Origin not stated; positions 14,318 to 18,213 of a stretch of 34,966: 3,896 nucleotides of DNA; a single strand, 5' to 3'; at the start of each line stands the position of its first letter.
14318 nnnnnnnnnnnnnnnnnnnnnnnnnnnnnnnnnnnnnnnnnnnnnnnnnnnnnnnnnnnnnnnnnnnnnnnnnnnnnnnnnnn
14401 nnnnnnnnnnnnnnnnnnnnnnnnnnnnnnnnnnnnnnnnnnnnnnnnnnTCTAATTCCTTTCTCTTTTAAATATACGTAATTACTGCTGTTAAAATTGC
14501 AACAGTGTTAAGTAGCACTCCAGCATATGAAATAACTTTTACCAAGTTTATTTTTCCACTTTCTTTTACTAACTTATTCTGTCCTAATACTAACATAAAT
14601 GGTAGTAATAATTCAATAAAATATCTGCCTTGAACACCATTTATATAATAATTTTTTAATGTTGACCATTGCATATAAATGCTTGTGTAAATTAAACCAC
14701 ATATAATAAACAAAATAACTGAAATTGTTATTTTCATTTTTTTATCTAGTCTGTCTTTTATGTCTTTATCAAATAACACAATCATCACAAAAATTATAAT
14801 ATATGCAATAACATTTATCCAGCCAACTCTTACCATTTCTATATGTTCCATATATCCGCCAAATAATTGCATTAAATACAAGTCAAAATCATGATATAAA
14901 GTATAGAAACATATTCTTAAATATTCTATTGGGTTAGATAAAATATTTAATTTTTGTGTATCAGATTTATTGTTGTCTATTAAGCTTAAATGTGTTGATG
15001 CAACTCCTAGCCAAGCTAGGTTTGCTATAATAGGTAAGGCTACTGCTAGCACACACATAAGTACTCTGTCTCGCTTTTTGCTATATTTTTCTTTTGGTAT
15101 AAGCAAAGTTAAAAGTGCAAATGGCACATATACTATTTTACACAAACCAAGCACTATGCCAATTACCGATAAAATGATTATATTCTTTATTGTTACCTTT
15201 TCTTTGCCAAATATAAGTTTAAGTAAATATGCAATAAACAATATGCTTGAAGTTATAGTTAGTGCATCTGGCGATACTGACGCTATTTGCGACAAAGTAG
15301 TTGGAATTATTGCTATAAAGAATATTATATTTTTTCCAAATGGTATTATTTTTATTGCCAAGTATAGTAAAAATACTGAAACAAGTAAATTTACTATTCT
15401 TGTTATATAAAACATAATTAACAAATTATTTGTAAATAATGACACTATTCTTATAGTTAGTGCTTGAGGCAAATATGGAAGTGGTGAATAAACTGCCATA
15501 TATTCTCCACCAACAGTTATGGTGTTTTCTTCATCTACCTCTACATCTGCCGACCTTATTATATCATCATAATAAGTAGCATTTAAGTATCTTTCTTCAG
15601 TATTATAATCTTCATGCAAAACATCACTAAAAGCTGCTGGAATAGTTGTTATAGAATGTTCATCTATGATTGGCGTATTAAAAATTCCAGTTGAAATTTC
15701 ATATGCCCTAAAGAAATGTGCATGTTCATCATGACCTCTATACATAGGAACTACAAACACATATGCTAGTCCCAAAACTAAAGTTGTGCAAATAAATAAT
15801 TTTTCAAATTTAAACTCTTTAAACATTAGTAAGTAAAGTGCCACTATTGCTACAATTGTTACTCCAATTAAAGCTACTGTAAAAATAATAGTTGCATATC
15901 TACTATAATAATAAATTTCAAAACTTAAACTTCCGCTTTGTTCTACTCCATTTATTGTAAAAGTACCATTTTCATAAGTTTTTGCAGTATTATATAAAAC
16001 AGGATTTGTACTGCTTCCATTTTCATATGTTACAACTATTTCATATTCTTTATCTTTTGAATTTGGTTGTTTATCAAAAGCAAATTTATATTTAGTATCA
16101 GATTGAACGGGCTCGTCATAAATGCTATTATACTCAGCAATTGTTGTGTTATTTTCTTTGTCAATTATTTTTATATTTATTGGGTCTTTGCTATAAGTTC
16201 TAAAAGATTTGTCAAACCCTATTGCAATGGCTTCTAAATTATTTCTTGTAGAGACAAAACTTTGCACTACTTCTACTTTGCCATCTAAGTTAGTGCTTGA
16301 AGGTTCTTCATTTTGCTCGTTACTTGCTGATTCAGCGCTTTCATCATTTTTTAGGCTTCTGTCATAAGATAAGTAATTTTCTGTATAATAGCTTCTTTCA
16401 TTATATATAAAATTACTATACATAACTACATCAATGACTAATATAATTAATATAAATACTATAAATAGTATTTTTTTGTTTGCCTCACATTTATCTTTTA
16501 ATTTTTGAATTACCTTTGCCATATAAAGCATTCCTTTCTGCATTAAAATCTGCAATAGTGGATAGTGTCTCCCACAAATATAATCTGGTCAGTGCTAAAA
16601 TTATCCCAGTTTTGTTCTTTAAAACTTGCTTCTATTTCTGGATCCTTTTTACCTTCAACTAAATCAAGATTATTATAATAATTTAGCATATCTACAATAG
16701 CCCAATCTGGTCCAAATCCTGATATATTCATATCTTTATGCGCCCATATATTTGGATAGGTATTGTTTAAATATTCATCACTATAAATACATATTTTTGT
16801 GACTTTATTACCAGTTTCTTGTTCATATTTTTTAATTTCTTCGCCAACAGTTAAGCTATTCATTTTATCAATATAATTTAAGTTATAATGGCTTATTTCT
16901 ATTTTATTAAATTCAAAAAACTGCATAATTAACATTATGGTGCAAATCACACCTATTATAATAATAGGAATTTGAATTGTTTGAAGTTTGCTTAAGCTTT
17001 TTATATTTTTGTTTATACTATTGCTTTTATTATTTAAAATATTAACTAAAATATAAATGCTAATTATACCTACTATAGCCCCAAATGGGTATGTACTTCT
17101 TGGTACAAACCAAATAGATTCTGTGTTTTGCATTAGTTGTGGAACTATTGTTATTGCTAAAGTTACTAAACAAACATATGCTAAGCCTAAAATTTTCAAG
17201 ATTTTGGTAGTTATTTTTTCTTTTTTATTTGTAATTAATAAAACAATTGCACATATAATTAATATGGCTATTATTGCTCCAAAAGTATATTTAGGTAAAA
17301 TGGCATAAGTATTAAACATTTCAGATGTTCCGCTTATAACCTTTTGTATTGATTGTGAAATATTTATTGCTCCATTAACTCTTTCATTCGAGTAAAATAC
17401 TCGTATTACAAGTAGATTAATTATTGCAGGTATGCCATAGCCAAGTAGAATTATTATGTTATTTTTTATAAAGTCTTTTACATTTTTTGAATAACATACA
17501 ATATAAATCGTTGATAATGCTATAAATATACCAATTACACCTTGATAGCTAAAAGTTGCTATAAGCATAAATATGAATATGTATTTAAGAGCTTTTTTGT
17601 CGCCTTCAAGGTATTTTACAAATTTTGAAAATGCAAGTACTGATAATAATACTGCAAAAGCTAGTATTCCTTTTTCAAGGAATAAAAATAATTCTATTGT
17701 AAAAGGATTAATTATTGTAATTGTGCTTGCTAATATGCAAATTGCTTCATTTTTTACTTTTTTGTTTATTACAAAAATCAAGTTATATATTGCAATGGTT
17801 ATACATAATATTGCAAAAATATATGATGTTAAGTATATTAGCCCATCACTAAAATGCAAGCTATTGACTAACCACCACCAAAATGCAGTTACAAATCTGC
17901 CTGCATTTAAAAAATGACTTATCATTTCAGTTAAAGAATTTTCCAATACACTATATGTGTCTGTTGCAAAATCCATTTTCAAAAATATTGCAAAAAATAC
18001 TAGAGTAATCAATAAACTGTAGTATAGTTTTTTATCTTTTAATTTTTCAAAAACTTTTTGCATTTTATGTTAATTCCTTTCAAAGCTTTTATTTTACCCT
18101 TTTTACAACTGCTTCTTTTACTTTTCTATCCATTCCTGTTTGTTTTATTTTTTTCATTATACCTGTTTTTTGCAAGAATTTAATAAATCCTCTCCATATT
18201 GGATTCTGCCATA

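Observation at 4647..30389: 26-kb co-directional glycopolymer locus with an unusually dense multi-branch extracytoplasmic glycosylation toolkit and missing canonical partners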

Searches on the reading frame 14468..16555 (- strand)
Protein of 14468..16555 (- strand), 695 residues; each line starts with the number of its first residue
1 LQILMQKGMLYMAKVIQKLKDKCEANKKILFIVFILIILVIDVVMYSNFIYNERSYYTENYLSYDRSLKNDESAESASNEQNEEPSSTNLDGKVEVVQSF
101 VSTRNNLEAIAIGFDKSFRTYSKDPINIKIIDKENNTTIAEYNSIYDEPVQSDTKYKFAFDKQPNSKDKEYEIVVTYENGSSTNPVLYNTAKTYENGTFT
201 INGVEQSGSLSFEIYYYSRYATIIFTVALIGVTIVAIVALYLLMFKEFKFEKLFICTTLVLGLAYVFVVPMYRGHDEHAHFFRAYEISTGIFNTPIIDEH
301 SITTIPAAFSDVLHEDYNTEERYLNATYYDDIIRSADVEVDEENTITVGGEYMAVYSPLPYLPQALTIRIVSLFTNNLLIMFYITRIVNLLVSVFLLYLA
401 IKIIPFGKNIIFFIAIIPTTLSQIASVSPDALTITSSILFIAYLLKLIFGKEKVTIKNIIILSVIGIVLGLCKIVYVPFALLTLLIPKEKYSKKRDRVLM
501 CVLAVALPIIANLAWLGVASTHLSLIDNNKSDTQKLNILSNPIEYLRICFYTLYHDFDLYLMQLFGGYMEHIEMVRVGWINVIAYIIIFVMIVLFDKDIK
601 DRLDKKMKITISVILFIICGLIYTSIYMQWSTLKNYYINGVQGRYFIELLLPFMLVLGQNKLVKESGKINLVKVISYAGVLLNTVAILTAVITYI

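Call 4: search_protein_families(library=pfam, proteins=[window:14468-16555:-], max_evalue=0.01)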
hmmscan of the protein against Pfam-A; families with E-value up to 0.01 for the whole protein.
window:14468-16555:- (695 aa): 1 family
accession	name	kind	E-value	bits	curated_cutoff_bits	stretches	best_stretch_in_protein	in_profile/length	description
PF09913.15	DUF2142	-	2.3e-60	204.9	30.1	1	259-650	1-392/395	Predicted membrane protein (DUF2142)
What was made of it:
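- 14468..16522 (-): DUF2142-family GT-C-type polytopic protein (684 aa, corrected start). PF09913 at 204.9 bits (call 4).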

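Call 6: search_protein_families(library=ncbifam, proteins=[window:14468-16555:-], max_evalue=0.01)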
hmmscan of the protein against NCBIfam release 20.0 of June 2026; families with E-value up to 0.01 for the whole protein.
window:14468-16555:- (695 aa): 0 families

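Call 8: find_encoding_contigs(protein=window:14468-16555:-, flank=10000, max_places=6)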
Protein window:14468-16555:- (695 aa): no gene with exactly this product is on record in the collection.
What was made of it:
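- Tried and rejected: The 695-aa DUF2142 ORF from the TTG start gave nothing (call 8).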

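Call 11: find_encoding_contigs(protein=window:14468-16522:-, flank=10000, max_places=6)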
Protein window:14468-16522:- (684 aa): 22 contigs read that carry it; 6 places shown.
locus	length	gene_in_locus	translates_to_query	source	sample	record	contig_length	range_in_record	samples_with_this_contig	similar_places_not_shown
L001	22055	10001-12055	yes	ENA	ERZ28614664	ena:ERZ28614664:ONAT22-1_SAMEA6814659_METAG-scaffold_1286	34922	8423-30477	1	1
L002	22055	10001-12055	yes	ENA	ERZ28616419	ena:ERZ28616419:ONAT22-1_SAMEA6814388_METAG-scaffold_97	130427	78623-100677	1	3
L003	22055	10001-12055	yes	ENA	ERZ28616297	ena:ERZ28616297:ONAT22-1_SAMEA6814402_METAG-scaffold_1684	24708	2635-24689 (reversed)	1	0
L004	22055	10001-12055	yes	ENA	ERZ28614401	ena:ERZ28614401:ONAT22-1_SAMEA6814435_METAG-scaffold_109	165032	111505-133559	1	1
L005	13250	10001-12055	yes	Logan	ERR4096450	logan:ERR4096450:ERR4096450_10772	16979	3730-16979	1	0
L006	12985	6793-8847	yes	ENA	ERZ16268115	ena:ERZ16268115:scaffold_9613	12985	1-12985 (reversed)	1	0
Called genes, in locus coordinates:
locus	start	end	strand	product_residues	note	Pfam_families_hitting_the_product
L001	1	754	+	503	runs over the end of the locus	PF13425:O-antigen_lig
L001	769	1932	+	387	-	PF00534:Glycos_transf_1, PF13692:Glyco_trans_1_4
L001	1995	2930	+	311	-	PF00535:Glycos_transf_2, PF10111:Glyco_tranf_2_2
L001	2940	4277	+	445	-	PF13439:Glyco_transf_4, PF00534:Glycos_transf_1 (weak), PF13692:Glyco_trans_1_4 (weak)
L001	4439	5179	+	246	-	PF00005:ABC_tran, PF13555:AAA_29 (faint)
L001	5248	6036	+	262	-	PF01061:ABC2_membrane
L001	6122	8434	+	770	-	PF00535:Glycos_transf_2, PF10111:Glyco_tranf_2_2, PF13641:Glyco_tranf_2_3 (weak), PF13439:Glyco_transf_4 (weak), PF00534:Glycos_transf_1, PF13692:Glyco_trans_1_4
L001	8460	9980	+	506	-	-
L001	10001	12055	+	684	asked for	PF09913:DUF2142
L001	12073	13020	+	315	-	PF00535:Glycos_transf_2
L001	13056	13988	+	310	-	PF00535:Glycos_transf_2, PF10111:Glyco_tranf_2_2 (weak), PF13641:Glyco_tranf_2_3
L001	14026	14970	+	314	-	PF00535:Glycos_transf_2, PF10111:Glyco_tranf_2_2, PF13641:Glyco_tranf_2_3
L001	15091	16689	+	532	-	PF13231:PMT_2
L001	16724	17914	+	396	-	PF00953:Glycos_transf_4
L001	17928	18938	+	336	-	PF01078:Mg_chelatase (faint), PF05496:RuvB_N, PF14532:Sigma54_activ_2 (faint), PF00004:AAA, PF07728:AAA_5, PF17864:AAA_lid_4, PF05491:WHD_RuvB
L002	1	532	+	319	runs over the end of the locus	PF00535:Glycos_transf_2, PF10111:Glyco_tranf_2_2, PF13641:Glyco_tranf_2_3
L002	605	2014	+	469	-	PF13425:O-antigen_lig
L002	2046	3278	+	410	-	PF13439:Glyco_transf_4 (faint), PF00534:Glycos_transf_1, PF13692:Glyco_trans_1_4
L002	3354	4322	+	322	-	PF00535:Glycos_transf_2, PF10111:Glyco_tranf_2_2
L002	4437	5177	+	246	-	PF00005:ABC_tran, PF13555:AAA_29 (weak)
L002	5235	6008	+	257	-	PF01061:ABC2_membrane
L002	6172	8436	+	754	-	PF00535:Glycos_transf_2, PF13641:Glyco_tranf_2_3, PF13439:Glyco_transf_4 (weak), PF00534:Glycos_transf_1, PF13692:Glyco_trans_1_4, PF20706:GT4-conflict (weak)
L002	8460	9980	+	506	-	-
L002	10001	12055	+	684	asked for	PF09913:DUF2142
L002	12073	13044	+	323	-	PF00535:Glycos_transf_2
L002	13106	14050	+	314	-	PF00535:Glycos_transf_2, PF10111:Glyco_tranf_2_2, PF13641:Glyco_tranf_2_3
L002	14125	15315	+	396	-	PF00953:Glycos_transf_4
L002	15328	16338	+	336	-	PF01078:Mg_chelatase (faint), PF05496:RuvB_N, PF14532:Sigma54_activ_2 (faint), PF00004:AAA, PF07728:AAA_5, PF17864:AAA_lid_4, PF05491:WHD_RuvB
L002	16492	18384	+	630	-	-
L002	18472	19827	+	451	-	-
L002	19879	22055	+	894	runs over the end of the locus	PF02739:5_3_exonuc_N, PF01367:5_3_exonuc, PF01612:DNA_pol_A_exo1, PF22619:DNA_polI_exo1, PF00476:DNA_pol_A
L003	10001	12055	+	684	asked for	PF09913:DUF2142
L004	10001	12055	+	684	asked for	PF09913:DUF2142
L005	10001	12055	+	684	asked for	PF09913:DUF2142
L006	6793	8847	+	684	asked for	PF09913:DUF2142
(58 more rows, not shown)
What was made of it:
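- Tried and rejected: The corrected 684-aa product worked (call 11).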

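Call 12: find_related_loci(query=window:14468-16522:-, collection=genome_contigs, flank=10000)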
Query window:14468-16522:- (684 aa) in genome_contigs; peptide patterns used: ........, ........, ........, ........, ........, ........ (x = any residue, [..] = any of these).
319 stretches matched a pattern; 2 encode a relative of the query (tblastn E <= 1e-3); 2 distinct loci.
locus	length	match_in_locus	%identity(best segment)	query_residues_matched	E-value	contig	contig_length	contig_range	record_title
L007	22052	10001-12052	97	1-684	0e+0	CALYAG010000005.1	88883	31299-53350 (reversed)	MAG: uncultured Clostridia bacterium isolate BRZ_HP__bin8 genome assembly, contig: BRZ_HP__NODE_412_length_88883_cov_54.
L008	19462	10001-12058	87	1-684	0e+0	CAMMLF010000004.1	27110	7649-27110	MAG: uncultured Clostridium sp. isolate ERR7167042_bin.4_MetaWRAP_v1.1_MAG genome assembly, contig: NODE_435_length_2711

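Call 50: search_protein_families(library=pfam, proteins=[L002:16492-18384:+, L002:18472-19827:+], max_evalue=0.1)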
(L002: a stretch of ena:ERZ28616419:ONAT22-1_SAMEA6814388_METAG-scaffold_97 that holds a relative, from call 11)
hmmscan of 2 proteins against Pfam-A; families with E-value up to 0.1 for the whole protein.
L002:16492-18384:+ (630 aa): 0 families

L002:18472-19827:+ (451 aa): 0 families

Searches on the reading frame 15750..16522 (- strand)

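Call 13: search_protein_families(library=pfam, proteins=[window:15750-16522:-], max_evalue=10)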
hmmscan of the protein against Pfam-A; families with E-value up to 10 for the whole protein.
window:15750-16522:- (257 aa): 6 families
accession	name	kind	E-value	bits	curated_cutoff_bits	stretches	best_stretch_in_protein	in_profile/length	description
PF05434.16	Tmemb_9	-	0.0052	17.1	28.6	2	17-83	48-120/145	TMEM9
PF11337.13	DUF3139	-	0.038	15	27.3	1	16-49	2-41/83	Protein of unknown function (DUF3139)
PF05751.16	FixH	-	0.62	10.5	23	1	18-64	10-54/150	FixH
PF19099.5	DUF5786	-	1.9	9.7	26.9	1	135-173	4-45/55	Family of unknown function (DUF5786)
PF03646.20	FlaG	-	4.4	7.9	23.8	1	58-130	13-78/101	FlaG protein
PF05814.16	Ac76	-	7.7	7.1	22.5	1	8-58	16-64/83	Orf76 (Ac76)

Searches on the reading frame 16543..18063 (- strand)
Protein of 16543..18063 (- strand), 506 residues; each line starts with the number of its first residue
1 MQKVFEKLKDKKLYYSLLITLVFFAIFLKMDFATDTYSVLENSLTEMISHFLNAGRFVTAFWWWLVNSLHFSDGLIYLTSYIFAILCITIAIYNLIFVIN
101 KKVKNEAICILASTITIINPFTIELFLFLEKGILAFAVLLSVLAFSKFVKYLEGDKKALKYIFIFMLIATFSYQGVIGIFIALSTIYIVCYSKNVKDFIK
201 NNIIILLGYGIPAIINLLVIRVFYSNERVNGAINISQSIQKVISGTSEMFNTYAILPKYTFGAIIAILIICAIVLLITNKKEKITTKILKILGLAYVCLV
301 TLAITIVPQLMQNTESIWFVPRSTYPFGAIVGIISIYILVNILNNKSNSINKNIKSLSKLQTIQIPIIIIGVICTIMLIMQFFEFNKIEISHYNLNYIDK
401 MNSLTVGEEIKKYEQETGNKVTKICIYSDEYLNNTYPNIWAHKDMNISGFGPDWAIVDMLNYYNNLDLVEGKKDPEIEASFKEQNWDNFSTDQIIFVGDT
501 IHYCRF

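Call 4: search_protein_families(library=pfam, proteins=[window:16543-18063:-], max_evalue=0.01)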
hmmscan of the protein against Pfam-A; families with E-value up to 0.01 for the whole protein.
window:16543-18063:- (506 aa): 1 family
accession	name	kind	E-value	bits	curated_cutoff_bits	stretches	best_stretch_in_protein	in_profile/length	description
PF14264.12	Glucos_trans_II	-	4.1e-19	69.3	30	1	24-337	1-315/317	Glucosyl transferase GtrII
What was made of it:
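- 16543..18063 (-): GtrII-family GT-C glycosyltransferase. PF14264 at 69.3 bits against a cutoff of 30 (call 4).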

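Call 6: search_protein_families(library=ncbifam, proteins=[window:16543-18063:-], max_evalue=0.01)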
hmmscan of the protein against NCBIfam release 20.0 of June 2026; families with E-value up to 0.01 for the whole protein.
window:16543-18063:- (506 aa): 0 families

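Call 92: search_protein_families(library=pfam, proteins=[window:16543-18063:-], max_evalue=1)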
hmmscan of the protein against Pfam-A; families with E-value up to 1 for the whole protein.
window:16543-18063:- (506 aa): 3 families
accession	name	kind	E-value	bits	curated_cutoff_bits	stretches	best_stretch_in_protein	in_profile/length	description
PF14264.12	Glucos_trans_II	-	4.1e-19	69.3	30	1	24-337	1-315/317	Glucosyl transferase GtrII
PF18379.6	FERM_F1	-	0.16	12.4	26.1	0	98-129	19-50/96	FERM F1 ubiquitin-like domain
PF09195.17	Endonuc-BglII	-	0.21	11.7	26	0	346-372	135-162/163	Restriction endonuclease BglII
